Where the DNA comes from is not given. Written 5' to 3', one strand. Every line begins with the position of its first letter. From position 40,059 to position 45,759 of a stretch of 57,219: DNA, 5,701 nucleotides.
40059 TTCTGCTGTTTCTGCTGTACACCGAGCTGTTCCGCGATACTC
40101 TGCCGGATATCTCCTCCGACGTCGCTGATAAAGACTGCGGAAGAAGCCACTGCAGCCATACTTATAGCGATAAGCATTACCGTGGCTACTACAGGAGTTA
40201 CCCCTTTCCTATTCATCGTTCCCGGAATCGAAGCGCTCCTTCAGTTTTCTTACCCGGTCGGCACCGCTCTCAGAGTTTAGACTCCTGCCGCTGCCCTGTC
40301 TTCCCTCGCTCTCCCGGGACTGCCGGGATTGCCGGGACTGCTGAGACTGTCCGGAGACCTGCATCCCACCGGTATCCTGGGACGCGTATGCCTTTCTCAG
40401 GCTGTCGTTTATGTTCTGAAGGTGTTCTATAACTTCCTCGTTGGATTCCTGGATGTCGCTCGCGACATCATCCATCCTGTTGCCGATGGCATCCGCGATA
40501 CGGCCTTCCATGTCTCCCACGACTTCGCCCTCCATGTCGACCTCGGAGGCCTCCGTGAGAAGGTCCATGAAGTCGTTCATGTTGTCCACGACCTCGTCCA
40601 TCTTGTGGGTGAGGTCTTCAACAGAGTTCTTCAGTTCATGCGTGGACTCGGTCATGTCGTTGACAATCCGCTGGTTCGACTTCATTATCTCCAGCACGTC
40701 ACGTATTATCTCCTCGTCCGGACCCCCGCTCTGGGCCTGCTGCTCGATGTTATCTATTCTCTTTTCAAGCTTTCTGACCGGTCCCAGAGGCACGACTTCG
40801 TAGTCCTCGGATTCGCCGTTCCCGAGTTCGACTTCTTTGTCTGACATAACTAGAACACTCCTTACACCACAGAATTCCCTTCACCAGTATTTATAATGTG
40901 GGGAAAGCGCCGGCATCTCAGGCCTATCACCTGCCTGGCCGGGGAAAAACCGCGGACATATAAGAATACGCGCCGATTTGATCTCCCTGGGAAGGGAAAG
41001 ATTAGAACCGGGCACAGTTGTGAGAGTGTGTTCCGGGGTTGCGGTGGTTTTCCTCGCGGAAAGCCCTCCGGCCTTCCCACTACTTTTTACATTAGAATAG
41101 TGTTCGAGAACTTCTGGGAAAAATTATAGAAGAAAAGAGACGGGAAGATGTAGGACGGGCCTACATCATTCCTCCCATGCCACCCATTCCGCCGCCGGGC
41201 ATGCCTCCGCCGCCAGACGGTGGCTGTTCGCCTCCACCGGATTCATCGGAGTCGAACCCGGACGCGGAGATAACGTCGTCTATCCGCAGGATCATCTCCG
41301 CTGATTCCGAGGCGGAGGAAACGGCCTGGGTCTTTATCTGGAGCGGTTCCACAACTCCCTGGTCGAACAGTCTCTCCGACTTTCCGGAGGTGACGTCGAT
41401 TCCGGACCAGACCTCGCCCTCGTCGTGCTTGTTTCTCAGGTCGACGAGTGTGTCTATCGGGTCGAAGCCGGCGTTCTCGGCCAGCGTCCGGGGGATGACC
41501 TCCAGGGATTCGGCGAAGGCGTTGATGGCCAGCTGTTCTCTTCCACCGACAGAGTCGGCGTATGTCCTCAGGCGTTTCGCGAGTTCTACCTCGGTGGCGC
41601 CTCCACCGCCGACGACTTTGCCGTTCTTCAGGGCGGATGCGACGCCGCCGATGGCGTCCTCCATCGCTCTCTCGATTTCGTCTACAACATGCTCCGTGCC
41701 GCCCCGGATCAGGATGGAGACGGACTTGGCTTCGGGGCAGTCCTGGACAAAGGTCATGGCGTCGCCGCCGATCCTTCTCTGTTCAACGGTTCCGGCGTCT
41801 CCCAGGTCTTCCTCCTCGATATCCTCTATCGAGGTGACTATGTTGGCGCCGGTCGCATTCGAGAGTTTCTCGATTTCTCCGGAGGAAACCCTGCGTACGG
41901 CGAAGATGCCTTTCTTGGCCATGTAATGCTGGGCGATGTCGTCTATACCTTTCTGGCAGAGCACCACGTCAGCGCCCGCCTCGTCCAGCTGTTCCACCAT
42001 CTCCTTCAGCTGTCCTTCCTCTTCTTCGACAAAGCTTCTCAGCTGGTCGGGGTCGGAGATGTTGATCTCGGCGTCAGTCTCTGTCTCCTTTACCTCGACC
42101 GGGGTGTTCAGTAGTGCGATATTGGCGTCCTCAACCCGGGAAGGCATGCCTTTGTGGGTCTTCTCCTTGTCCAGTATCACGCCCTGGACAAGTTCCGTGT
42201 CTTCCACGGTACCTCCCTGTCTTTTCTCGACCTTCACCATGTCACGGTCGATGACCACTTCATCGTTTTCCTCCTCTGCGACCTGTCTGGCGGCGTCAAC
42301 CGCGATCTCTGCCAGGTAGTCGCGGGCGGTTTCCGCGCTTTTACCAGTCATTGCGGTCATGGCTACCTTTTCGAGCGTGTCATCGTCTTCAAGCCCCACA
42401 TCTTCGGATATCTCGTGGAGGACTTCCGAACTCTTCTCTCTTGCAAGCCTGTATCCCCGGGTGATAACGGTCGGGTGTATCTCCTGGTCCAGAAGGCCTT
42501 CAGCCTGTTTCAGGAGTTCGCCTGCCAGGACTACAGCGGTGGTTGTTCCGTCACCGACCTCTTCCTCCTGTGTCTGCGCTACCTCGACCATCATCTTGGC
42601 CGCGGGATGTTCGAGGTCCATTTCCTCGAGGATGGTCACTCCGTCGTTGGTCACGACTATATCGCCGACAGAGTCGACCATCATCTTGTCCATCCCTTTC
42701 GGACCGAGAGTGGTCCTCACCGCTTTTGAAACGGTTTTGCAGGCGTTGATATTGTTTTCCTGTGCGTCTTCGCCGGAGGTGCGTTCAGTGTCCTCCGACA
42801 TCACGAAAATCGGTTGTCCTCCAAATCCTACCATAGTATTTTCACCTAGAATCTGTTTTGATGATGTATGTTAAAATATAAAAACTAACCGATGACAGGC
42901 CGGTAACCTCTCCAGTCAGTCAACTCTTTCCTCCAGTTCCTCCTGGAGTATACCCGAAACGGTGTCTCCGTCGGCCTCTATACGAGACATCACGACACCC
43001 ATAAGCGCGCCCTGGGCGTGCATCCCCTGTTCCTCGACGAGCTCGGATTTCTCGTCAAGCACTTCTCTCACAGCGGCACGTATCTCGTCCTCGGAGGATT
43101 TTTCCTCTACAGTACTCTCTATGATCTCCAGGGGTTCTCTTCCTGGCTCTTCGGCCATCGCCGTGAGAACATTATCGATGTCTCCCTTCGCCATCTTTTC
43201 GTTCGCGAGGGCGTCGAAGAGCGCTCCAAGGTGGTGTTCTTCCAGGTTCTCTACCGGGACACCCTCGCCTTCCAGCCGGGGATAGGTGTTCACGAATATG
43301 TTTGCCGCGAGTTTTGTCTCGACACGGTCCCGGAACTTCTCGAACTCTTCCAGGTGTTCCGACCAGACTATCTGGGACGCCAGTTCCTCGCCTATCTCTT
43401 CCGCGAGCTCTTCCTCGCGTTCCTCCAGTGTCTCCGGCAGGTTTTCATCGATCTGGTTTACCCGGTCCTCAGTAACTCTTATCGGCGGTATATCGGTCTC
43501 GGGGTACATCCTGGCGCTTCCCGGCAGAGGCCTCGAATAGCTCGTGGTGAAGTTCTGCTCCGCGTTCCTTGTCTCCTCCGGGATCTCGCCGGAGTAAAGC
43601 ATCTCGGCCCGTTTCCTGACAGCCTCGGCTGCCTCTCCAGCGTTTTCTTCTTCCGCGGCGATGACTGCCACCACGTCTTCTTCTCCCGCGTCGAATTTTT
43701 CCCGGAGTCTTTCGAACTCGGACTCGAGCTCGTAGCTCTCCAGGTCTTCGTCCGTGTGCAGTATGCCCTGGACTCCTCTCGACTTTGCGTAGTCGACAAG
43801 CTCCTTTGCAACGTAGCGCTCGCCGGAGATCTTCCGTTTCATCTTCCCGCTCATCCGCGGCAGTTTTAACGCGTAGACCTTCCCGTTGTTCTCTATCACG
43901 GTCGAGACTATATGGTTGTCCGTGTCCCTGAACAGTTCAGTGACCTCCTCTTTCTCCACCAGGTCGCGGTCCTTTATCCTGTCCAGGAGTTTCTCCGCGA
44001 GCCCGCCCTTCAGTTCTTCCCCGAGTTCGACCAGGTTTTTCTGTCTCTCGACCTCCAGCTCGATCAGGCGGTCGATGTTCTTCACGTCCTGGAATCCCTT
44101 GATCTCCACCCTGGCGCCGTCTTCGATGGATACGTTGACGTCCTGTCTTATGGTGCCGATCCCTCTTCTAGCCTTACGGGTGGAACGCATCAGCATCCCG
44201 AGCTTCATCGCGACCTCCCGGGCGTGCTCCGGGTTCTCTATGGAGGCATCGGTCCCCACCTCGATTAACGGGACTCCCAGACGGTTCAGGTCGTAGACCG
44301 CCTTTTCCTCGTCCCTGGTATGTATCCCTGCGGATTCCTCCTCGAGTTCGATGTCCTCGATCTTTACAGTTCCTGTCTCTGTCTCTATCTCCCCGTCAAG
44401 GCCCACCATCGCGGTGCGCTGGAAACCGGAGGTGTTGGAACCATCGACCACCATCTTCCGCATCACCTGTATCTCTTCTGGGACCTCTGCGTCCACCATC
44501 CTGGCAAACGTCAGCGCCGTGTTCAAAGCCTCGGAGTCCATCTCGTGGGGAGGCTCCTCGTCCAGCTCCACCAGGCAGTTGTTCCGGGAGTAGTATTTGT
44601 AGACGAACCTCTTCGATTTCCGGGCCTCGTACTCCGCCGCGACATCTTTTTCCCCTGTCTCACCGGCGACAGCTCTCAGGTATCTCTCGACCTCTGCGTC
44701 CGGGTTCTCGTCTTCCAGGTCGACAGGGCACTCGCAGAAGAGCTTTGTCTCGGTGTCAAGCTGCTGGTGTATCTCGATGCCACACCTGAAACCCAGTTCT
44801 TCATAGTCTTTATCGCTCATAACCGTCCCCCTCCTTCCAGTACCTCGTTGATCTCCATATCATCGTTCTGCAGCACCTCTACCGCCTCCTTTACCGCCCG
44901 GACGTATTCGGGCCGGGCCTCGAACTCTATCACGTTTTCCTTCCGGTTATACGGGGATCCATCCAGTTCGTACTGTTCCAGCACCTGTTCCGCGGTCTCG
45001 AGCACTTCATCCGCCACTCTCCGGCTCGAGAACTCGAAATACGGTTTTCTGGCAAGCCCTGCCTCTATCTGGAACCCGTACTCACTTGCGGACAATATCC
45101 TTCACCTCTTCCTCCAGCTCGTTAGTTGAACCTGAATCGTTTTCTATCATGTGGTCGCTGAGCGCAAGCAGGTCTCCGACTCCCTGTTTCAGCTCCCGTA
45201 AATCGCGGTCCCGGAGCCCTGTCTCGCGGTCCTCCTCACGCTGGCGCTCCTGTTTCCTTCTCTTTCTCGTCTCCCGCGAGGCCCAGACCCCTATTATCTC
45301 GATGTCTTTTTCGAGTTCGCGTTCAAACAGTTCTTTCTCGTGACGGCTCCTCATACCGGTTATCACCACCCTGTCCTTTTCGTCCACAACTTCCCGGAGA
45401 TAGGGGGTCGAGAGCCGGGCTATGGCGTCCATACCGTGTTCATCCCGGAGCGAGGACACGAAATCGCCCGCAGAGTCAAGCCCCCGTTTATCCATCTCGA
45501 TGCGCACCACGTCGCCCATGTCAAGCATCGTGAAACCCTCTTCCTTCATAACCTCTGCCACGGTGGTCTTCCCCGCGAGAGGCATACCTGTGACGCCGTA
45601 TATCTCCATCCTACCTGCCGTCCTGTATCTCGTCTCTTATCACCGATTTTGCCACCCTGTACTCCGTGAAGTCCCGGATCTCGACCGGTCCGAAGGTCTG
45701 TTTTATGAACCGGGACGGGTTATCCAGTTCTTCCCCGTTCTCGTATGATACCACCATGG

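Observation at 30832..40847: Twelve-gene Epd/Tad-like type IV pilus locus with seven class-III-signal proteins, most without a nameable family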

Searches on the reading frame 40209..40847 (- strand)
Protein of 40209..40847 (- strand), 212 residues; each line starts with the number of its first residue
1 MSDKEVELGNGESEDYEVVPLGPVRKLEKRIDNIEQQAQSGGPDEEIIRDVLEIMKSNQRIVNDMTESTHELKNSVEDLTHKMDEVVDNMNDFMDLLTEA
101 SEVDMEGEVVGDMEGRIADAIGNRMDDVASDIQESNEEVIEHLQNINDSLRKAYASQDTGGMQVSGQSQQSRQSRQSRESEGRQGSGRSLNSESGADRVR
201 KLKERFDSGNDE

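Call 3: search_protein_families(library=pfam, max_evalue=0.1, proteins=[window:40209-40847:-])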
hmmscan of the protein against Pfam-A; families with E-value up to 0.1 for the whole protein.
window:40209-40847:- (212 aa): 22 families
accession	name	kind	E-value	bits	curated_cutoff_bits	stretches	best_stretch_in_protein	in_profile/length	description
PF04108.17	ATG17_like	-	0.0011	18.9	43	1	27-155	121-246/355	Autophagy protein ATG17-like domain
PF22888.1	FIMAH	-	0.0025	18.8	24.8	0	79-104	32-62/81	FIMAH domain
PF06009.19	Laminin_II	-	0.0025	18.3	33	1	46-101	3-58/138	Laminin Domain II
PF17001.10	T3SS_basalb_I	-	0.0053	17.6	32.4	0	119-161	16-58/94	Type III secretion basal body protein I, YscI, HrpB, PscI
PF04513.17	Baculo_PEP_C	-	0.0086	16.6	38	0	59-98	41-80/140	Baculovirus polyhedron envelope protein, PEP, C terminus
PF06103.16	DUF948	-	0.011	16.4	37.2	1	55-94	28-67/89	Bacterial protein of unknown function (DUF948)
PF24151.2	ArlX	-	0.012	15.6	28.7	1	30-87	44-102/229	ArlX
PF01544.23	CorA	-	0.015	15.1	27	1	24-126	127-227/292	CorA-like Mg2+ transporter protein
PF07889.17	DUF1664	-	0.018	15.5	34.6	0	119-170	44-95/124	Protein of unknown function (DUF1664)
PF21713.2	DncV_C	-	0.023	15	28.4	0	72-123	77-128/135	Cyclic GMP-AMP synthase, C-terminal domain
PF12732.12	YtxH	-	0.025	15.5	37.5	0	62-100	27-62/71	YtxH-like protein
PF07464.16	ApoLp-III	-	0.025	15.1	36.3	0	49-92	12-54/146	Apolipophorin-III precursor (apoLp-III)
PF10368.14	YkyA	-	0.028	14.6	28.8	0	26-152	55-175/186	Putative cell-wall binding lipoprotein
PF02181.28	FH2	-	0.03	13.9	34.8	1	24-101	285-352/372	Formin Homology 2 Domain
PF01813.22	ATP-synt_D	-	0.037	14.3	25.7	0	119-163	24-68/196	ATP synthase subunit D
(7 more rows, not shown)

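Call 4: search_protein_families(library=ncbifam, max_evalue=0.1, proteins=[window:40209-40847:-])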
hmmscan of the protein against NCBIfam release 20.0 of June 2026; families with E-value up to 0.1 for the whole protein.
window:40209-40847:- (212 aa): 17 families
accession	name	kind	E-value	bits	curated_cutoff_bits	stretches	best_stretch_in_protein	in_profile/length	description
NF033928.1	alph_xenorhab_A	subfamily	0.00032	20.1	125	1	27-102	104-179/339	alpha-xenorhabdolysin family binary toxin subunit A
NF041035.1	Rad50_Halo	equivalog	0.00071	18.1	1000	1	26-205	217-392/883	DNA double-strand break repair ATPase Rad50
NF047515.1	SpiroCoCo_C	equivalog_domain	0.0014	17.8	125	1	24-166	130-269/313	SpiroCoCo family coiled-coil protein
NF004496.1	PRK05842.1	equivalog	0.0027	17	250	1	45-110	72-136/271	flagellar hook assembly protein FlgD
NF008438.0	PRK11281.1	equivalog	0.0031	15.3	991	1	25-180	39-191/1113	mechanosensitive channel MscK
NF010040.1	PRK13516.1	equivalog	0.0043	16.2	425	0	112-159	43-90/369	YbdK family carboxylate-amine ligase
NF058591.1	archaellum_scaf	equivalog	0.0071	15.9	225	1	35-87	60-113/250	archaellum flagellar motor scaffold protein FlaX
NF053794.1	beta_CO2some_M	equivalog_domain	0.016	14.4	550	1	127-202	165-245/320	beta-carboxysome scaffolding protein CcmM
TIGR03283.1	thy_syn_methano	equivalog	0.017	14.7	174.55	1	51-151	16-112/201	thymidylate synthase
TIGR04527.1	mycoplas_twoTM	subfamily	0.025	14.3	125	1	52-153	39-143/248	MG_279/MG_280 family protein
NF041244.1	IglI_fam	subfamily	0.032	14.1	100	1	46-183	52-181/290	type VI secretion system protein IglI family protein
TIGR00996.1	Mtu_fam_mce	paralog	0.037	13.2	140.5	0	65-165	151-247/291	MCE family protein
TIGR00833.1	actII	subfamily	0.039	12.2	874.7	1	42-130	494-583/910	MMPL family RND transporter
TIGR02050.1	gshA_cyan_rel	subfamily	0.042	13.2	176.4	0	95-160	17-81/287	YbdK family carboxylate-amine ligase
NF033917.0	antiphage_ZorA_4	subfamily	0.047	12.6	500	1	27-139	209-321/413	anti-phage ZorAB system protein ZorA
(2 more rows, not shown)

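Call 45: search_protein_families(library=pfam, alignment_id=A5, max_evalue=0.01)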
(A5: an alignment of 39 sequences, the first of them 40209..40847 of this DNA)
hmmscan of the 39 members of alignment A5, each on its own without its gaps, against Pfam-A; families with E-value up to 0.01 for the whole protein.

A. member 1, window:40209-40847:- (212 aa): 5 families
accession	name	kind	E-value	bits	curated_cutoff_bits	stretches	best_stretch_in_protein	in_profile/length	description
PF04108.17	ATG17_like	-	0.0011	18.9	43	1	27-155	121-246/355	Autophagy protein ATG17-like domain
PF22888.1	FIMAH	-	0.0025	18.8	24.8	0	79-104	32-62/81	FIMAH domain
PF06009.19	Laminin_II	-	0.0025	18.3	33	1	46-101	3-58/138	Laminin Domain II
PF17001.10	T3SS_basalb_I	-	0.0053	17.6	32.4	0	119-161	16-58/94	Type III secretion basal body protein I, YscI, HrpB, PscI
PF04513.17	Baculo_PEP_C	-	0.0086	16.6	38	0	59-98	41-80/140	Baculovirus polyhedron envelope protein, PEP, C terminus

B. families by the number of members that match (of 39 scanned): 78 families (the first 25 are shown)
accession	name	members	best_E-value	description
PF04108.17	ATG17_like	14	6.2e-06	Autophagy protein ATG17-like domain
PF07464.16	ApoLp-III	9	0.00037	Apolipophorin-III precursor (apoLp-III)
PF05859.17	Mis12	6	0.00029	Mis12 protein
PF06103.16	DUF948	6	0.00043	Bacterial protein of unknown function (DUF948)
PF06009.19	Laminin_II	6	0.00064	Laminin Domain II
PF06013.18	WXG100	5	0.00025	Proteins of 100 residues with WXG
PF04124.18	Dor1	4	0.0017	Dor1-like family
PF21713.2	DncV_C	3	0.0022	Cyclic GMP-AMP synthase, C-terminal domain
PF04012.17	PspA_IM30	3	0.0032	PspA/IM30 family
PF04513.17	Baculo_PEP_C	3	0.0049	Baculovirus polyhedron envelope protein, PEP, C terminus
PF05227.19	CHASE3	2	6.2e-05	CHASE3 domain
PF21924.1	XRCC4_CC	2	0.00031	XRCC4 coiled-coil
PF08649.15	DASH_Dad1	2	0.0006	DASH complex subunit Dad1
PF10392.15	COG5_N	2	0.0011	Conserved oligomeric Golgi complex subunit 5, N-terminal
PF00015.26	MCPsignal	2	0.0012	Methyl-accepting chemotaxis protein (MCP) signalling domain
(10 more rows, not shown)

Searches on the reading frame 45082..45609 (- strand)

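Call 82: search_protein_families(library=pfam, max_evalue=0.001, proteins=[window:45082-45609:-])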
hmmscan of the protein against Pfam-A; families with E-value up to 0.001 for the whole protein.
window:45082-45609:- (175 aa): 3 families
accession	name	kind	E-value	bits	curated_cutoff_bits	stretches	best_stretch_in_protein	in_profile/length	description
PF13207.12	AAA_17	-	2.3e-11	44.6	27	1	7-129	1-132/136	AAA domain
PF13238.12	AAA_18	-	4.7e-08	34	29.4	1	6-130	3-119/128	AAA domain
PF13671.12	AAA_33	-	1.7e-05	25.6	27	1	7-142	5-138/143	AAA domain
